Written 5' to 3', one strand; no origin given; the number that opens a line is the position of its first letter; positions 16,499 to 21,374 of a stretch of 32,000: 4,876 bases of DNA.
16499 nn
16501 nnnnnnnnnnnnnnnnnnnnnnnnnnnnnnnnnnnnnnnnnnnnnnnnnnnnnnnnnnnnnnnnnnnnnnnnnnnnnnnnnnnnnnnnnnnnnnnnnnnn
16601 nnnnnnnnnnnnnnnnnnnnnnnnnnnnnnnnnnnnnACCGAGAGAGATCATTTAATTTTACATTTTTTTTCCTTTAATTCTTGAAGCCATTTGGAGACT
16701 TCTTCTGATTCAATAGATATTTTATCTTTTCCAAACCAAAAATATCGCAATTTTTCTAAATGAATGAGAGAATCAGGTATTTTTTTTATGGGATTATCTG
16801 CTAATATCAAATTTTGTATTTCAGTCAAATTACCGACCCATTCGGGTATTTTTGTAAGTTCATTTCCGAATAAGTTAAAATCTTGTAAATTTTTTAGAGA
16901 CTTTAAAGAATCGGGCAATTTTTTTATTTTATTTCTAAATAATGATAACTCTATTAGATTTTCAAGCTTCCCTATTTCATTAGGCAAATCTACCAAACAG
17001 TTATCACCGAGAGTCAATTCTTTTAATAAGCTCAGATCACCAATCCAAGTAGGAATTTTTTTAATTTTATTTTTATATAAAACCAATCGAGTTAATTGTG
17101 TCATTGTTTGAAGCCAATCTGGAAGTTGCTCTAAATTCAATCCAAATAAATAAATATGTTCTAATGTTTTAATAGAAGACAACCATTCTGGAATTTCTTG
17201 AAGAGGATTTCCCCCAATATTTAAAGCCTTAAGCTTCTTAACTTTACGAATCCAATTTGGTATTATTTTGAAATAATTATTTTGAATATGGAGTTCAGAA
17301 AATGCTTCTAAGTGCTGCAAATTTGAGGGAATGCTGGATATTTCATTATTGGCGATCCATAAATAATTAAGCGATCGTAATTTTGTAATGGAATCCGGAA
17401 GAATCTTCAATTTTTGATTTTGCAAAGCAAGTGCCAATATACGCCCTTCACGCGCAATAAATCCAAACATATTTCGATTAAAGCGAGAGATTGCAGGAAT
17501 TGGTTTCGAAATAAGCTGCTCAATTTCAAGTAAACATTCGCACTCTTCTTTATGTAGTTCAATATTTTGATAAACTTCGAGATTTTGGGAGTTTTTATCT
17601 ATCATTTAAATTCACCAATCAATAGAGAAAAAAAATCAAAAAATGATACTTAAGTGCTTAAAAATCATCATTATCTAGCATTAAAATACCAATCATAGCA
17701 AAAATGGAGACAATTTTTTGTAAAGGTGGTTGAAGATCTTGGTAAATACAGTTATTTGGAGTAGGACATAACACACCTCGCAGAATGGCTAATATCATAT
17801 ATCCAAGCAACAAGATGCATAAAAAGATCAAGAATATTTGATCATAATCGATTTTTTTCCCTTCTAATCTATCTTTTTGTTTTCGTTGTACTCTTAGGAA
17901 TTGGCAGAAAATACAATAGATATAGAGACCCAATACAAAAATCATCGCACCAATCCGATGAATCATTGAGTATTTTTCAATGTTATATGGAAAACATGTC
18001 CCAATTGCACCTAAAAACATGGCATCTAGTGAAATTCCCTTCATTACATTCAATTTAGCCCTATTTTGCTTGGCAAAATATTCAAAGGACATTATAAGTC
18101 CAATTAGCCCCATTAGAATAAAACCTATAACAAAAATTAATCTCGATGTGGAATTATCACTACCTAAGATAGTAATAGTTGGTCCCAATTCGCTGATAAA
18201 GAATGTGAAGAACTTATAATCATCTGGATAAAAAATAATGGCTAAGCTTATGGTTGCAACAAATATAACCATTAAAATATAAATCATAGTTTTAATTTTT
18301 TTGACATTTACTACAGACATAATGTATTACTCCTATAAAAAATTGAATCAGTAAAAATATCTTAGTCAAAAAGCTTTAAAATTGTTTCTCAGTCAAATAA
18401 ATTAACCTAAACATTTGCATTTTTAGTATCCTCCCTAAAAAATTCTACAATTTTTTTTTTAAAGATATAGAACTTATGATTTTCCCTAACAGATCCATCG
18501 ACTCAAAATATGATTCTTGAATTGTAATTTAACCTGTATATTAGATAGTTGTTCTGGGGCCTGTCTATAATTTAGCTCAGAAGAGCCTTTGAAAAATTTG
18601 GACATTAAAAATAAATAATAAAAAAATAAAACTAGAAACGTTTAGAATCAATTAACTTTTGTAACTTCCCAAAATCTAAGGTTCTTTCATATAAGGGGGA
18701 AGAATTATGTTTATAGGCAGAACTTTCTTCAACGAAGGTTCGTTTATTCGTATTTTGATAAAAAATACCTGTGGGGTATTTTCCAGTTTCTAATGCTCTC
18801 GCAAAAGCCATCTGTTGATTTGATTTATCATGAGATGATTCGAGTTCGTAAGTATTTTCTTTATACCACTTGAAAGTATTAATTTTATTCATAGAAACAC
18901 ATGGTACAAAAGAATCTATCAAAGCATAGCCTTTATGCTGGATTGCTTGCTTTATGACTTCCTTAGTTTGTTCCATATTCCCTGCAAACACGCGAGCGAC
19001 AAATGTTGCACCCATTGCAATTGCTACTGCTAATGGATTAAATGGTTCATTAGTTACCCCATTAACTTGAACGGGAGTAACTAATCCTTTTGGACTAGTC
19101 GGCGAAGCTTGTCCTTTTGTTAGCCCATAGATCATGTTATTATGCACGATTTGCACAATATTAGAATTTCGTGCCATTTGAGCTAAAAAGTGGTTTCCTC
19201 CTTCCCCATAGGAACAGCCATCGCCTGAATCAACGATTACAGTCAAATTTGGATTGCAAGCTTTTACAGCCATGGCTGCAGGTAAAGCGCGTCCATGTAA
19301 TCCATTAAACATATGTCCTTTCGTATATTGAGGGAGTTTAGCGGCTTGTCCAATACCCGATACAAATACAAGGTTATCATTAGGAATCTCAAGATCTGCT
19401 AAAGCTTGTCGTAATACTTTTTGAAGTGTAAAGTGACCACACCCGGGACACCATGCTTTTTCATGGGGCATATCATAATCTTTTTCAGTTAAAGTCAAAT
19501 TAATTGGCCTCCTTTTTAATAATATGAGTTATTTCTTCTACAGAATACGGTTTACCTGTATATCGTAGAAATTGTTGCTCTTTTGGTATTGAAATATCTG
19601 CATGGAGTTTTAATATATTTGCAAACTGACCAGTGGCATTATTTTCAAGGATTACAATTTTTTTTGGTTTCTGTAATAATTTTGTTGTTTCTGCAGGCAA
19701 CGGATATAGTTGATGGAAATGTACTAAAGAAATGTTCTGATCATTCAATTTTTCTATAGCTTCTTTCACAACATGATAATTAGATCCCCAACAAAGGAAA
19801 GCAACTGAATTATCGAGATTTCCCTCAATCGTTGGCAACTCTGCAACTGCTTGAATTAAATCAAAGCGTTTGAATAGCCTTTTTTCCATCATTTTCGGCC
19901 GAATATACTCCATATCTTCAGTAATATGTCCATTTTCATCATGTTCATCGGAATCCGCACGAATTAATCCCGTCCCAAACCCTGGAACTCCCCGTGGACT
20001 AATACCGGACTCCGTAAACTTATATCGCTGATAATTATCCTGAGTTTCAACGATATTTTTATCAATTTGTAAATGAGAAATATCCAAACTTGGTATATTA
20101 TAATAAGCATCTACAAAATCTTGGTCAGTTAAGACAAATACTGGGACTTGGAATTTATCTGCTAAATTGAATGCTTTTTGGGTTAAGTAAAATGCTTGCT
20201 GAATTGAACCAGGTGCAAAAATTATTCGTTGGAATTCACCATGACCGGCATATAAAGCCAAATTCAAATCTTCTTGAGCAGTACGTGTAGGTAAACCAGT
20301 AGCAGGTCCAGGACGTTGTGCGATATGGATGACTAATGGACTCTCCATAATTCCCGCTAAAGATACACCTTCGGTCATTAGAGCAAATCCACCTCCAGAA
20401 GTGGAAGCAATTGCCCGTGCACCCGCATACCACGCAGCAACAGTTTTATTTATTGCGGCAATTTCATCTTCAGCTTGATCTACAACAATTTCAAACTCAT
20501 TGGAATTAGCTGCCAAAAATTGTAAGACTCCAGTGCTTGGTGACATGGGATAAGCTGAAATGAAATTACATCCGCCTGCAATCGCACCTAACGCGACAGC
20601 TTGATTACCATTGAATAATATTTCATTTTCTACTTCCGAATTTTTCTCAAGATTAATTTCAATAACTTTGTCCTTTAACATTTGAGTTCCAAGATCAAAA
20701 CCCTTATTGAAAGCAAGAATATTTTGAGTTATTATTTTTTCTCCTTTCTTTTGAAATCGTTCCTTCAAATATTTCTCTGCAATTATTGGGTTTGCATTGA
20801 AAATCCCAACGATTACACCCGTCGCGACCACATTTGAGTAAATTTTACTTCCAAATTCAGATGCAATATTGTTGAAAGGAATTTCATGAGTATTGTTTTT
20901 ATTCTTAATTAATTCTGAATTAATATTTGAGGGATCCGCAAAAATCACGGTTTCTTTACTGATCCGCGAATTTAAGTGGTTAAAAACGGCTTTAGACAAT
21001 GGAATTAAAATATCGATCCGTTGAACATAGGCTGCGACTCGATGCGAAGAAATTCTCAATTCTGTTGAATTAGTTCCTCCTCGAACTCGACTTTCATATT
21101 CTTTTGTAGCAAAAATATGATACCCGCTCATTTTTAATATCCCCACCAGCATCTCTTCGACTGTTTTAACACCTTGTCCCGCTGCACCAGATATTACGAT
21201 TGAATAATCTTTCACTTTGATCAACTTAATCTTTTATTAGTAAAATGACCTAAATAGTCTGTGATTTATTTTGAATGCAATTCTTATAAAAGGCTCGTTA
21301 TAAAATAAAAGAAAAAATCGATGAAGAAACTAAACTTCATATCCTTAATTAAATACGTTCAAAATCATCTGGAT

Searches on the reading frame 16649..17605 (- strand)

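Call 20: search_protein_families(library=pfam, proteins=[window:16649-17605:-], max_evalue=0.001)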
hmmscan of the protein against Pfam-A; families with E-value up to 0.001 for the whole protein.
window:16649-17605:- (318 aa): 7 families
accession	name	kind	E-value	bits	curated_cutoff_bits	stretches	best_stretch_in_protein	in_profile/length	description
PF23598.1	LRR_14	-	1.2e-25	90.5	40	3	188-291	43-146/353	Leucine-rich repeat region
PF13855.12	LRR_8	-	2.7e-25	88.3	27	4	194-250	3-61/61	Leucine rich repeat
PF12799.13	LRR_4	-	1.1e-22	79.9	27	3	216-255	2-41/44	Leucine Rich repeats (2 copies)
PF00560.39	LRR_1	-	4.4e-16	56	20.6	0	78-99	1-23/23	Leucine Rich Repeat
PF23286.1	LRR_13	-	9.3e-06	25.9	30.1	0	203-247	38-83/210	Disease resistance protein RPS4B-like, leucine-rich repeats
PF14580.12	LRR_9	-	4.2e-05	23.6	30.5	0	165-229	60-127/175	Leucine-rich repeat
PF23211.1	LRR_LRWD1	-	5.6e-05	23.4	28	0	208-300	35-127/190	Leucine-rich repeat and WD repeat-containing protein 1, LRR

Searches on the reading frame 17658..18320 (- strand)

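Call 20: search_protein_families(library=pfam, proteins=[window:17658-18320:-], max_evalue=0.001)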
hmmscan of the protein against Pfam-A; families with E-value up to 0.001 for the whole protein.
window:17658-18320:- (220 aa): 2 families
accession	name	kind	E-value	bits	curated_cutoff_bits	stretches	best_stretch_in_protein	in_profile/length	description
PF06197.19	DUF998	-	8.3e-06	26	30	1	18-142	5-125/184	Protein of unknown function (DUF998)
PF10277.15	Frag1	-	4.8e-05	23.4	30.3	1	16-200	13-188/220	Frag1/DRAM/Sfk1 family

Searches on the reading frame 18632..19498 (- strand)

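Call 20: search_protein_families(library=pfam, proteins=[window:18632-19498:-], max_evalue=0.001)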
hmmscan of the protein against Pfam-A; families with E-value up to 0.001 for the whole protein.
window:18632-19498:- (288 aa): 2 families
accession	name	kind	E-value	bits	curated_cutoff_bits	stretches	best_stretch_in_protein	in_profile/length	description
PF02775.26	TPP_enzyme_C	-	3.1e-28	98.9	21.9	1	55-195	18-150/151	Thiamine pyrophosphate enzyme, C-terminal TPP binding domain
PF12367.13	PFO_beta_C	-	7e-23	80.9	24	1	200-263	1-65/66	Pyruvate ferredoxin oxidoreductase beta subunit C terminal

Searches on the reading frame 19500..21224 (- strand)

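Call 20: search_protein_families(library=pfam, proteins=[window:19500-21224:-], max_evalue=0.001)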
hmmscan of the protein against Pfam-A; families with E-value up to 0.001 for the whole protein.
window:19500-21224:- (574 aa): 4 families
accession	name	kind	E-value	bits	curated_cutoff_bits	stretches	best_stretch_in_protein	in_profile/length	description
PF01855.24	POR_N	-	1.6e-54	185.6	27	1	213-446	2-230/231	Pyruvate flavodoxin/ferredoxin oxidoreductase, thiamine diP-bdg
PF01558.24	POR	-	1.3e-28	100.8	27.4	1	15-177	1-173/173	Pyruvate ferredoxin/flavodoxin oxidoreductase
PF02780.25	Transketolase_C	-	0.00065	20.1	25.9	0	472-532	10-75/124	Transketolase, C-terminal domain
PF17147.9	PFOR_II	-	0.00091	20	27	0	474-541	3-77/102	Pyruvate:ferredoxin oxidoreductase core domain II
